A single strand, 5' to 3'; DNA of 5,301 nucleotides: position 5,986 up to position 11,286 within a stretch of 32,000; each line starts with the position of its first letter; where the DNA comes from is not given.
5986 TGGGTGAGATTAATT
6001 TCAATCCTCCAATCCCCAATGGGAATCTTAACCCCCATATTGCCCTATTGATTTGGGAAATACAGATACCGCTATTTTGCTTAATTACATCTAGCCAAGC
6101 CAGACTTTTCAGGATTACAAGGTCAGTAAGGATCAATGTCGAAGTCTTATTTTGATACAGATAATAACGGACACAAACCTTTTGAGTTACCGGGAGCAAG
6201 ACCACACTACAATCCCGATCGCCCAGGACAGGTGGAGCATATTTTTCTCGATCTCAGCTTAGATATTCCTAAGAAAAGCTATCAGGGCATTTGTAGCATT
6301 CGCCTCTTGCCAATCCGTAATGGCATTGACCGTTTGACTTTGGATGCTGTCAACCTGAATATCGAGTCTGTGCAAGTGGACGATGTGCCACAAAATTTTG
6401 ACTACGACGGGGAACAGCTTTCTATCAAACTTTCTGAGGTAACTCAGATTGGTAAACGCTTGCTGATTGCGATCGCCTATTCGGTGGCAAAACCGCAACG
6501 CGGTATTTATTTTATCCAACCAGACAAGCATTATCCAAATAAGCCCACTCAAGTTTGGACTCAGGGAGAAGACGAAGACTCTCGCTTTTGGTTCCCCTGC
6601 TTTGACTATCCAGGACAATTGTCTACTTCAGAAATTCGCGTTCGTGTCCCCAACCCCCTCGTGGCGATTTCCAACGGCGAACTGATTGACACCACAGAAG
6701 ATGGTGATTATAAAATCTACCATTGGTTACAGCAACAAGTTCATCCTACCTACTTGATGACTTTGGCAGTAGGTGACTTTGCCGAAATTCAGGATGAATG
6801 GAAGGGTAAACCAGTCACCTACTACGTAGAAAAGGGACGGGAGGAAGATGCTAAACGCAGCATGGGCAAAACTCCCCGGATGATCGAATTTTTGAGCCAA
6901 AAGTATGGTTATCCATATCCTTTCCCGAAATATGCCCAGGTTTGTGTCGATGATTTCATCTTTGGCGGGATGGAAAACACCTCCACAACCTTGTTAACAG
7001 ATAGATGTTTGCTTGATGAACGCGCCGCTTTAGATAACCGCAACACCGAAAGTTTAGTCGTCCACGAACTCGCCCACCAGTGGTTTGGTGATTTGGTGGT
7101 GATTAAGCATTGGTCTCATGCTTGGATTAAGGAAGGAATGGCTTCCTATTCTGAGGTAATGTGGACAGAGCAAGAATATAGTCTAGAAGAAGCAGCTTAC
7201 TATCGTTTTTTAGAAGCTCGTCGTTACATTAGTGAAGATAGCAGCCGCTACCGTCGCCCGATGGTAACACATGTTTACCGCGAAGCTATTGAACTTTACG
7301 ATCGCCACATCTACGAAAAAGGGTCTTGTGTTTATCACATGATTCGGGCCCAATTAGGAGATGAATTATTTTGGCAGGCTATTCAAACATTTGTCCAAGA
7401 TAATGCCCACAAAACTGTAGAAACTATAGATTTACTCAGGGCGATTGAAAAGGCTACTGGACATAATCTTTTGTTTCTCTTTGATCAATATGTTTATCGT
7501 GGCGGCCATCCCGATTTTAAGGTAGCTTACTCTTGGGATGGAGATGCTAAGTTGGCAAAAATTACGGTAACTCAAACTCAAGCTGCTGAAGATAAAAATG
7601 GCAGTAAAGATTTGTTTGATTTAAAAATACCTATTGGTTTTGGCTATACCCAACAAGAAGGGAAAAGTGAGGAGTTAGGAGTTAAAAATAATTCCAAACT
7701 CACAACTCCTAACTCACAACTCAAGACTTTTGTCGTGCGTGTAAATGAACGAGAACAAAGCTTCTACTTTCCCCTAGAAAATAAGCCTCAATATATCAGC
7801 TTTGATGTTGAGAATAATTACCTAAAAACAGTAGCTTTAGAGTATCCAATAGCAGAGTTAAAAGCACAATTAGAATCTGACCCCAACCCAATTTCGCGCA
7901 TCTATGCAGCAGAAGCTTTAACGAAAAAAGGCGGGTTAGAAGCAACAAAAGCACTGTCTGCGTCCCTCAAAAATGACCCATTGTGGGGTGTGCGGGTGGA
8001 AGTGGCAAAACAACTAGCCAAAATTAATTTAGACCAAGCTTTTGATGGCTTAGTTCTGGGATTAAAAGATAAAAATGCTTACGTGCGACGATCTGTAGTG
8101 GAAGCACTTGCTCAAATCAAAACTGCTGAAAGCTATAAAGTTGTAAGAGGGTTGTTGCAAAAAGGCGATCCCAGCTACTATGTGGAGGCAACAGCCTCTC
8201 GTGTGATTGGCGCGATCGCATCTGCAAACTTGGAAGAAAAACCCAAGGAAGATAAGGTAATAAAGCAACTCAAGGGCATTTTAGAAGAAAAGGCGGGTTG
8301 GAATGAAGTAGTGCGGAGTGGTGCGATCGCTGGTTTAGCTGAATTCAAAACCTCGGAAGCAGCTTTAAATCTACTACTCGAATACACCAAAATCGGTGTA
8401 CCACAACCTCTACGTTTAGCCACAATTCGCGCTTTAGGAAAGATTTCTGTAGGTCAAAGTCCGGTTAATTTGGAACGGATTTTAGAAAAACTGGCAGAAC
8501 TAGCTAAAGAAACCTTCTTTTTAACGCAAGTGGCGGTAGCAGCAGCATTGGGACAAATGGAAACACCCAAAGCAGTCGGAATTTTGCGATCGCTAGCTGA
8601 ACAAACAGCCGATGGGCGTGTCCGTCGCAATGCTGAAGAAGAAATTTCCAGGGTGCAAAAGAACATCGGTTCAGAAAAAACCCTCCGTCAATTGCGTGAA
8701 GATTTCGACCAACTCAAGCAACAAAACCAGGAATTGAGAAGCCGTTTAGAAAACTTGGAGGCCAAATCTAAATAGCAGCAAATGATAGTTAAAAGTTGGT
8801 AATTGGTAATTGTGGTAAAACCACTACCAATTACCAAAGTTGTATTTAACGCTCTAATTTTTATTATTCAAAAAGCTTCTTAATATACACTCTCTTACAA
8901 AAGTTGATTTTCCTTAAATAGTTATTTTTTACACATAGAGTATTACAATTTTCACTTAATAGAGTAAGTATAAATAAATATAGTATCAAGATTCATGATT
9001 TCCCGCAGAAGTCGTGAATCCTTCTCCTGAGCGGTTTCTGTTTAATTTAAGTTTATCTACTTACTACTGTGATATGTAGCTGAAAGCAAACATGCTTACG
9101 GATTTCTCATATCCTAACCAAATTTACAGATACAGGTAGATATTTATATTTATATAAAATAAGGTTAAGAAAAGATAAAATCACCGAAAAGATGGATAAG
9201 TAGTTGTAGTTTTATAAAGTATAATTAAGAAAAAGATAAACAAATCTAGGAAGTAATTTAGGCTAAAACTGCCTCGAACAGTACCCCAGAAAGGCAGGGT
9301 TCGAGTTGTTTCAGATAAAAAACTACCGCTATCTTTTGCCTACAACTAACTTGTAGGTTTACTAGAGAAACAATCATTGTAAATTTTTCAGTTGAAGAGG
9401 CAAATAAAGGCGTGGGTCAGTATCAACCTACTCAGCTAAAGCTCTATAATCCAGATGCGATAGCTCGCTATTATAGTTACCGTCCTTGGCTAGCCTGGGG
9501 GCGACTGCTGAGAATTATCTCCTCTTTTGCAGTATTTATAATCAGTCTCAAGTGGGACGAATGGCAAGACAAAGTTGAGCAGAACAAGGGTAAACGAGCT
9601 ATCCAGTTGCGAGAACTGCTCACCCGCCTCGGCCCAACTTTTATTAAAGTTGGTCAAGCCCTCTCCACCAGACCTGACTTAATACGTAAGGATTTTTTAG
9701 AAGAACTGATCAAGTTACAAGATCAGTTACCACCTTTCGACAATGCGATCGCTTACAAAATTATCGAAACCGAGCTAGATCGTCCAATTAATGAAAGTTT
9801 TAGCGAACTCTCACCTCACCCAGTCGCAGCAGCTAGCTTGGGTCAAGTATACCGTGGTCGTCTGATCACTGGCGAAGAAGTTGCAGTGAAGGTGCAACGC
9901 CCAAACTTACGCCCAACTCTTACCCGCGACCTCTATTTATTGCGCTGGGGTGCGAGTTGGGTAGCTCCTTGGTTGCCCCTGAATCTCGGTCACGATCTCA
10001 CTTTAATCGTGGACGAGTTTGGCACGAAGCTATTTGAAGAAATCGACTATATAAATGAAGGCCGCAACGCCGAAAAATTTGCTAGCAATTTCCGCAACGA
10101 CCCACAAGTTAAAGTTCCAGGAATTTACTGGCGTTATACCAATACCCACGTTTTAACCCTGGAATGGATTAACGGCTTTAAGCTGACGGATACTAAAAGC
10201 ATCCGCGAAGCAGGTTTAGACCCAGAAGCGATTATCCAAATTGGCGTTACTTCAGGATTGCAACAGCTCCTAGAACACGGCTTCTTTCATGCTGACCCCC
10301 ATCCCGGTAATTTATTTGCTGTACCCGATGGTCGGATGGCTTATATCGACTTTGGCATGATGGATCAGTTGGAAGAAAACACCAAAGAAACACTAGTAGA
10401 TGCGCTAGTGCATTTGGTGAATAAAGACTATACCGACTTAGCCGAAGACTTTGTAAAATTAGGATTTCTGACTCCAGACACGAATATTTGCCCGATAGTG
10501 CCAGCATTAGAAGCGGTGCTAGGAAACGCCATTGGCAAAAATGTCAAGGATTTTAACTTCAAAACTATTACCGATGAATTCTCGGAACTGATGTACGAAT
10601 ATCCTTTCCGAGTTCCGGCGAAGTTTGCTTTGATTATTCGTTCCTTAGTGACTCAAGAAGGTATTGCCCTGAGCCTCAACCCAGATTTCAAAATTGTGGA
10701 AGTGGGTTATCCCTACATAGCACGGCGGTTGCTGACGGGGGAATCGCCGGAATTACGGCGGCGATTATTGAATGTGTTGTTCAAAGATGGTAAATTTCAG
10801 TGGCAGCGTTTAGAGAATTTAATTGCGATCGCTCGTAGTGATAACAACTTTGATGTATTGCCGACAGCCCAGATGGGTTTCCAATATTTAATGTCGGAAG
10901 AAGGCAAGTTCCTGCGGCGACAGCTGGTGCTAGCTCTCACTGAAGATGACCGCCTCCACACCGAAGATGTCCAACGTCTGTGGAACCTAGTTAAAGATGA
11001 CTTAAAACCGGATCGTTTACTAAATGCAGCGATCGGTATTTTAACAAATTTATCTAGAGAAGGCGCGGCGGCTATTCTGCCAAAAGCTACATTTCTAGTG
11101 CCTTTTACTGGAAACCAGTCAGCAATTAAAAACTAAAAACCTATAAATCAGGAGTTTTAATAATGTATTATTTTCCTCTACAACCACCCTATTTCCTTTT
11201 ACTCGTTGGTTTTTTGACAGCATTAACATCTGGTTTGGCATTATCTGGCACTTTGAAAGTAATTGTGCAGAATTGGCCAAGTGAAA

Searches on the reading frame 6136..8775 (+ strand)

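Call 4: search_protein_families(library=pfam, proteins=[window:6136-8775:+], max_evalue=0.01)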
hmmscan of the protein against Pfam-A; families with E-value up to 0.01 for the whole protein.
window:6136-8775:+ (879 aa): 7 families
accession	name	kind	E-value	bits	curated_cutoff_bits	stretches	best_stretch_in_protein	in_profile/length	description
PF01433.26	Peptidase_M1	-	4.6e-58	196.8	27.7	1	242-452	2-218/218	Peptidase family M1 domain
PF17900.6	Peptidase_M1_N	-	2.3e-28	100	25.8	1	24-207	4-186/186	Peptidase M1 N-terminal domain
PF13646.12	HEAT_2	-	3.3e-27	95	27.7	6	637-735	2-88/88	HEAT repeats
PF03130.22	HEAT_PBS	-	1.3e-07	31.8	20.9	0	798-822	2-26/27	PBS lyase HEAT-like repeat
PF11940.14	DUF3458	-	1.9e-05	25.4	28.6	1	457-547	1-73/95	Domain of unknown function (DUF3458) Ig-like fold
PF02985.28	HEAT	-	3.8e-05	24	23.5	0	639-661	5-27/31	HEAT repeat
PF13513.12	HEAT_EZ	-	0.0029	18.5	27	0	621-661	15-55/55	HEAT-like repeat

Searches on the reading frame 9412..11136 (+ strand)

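Call 4: search_protein_families(library=pfam, proteins=[window:9412-11136:+], max_evalue=0.01)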
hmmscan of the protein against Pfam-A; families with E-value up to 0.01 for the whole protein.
window:9412-11136:+ (574 aa): 3 families
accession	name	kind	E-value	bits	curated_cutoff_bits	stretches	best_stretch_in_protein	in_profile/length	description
PF03109.22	ABC1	-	8e-84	281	22.9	1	101-345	1-242/244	ABC1 atypical kinase-like domain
PF00069.31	Pkinase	-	0.00024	21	31.7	1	241-325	68-153/263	Protein kinase domain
PF06176.17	WaaY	-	0.00058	20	20.3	1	226-314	98-178/229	Lipopolysaccharide core biosynthesis protein (WaaY)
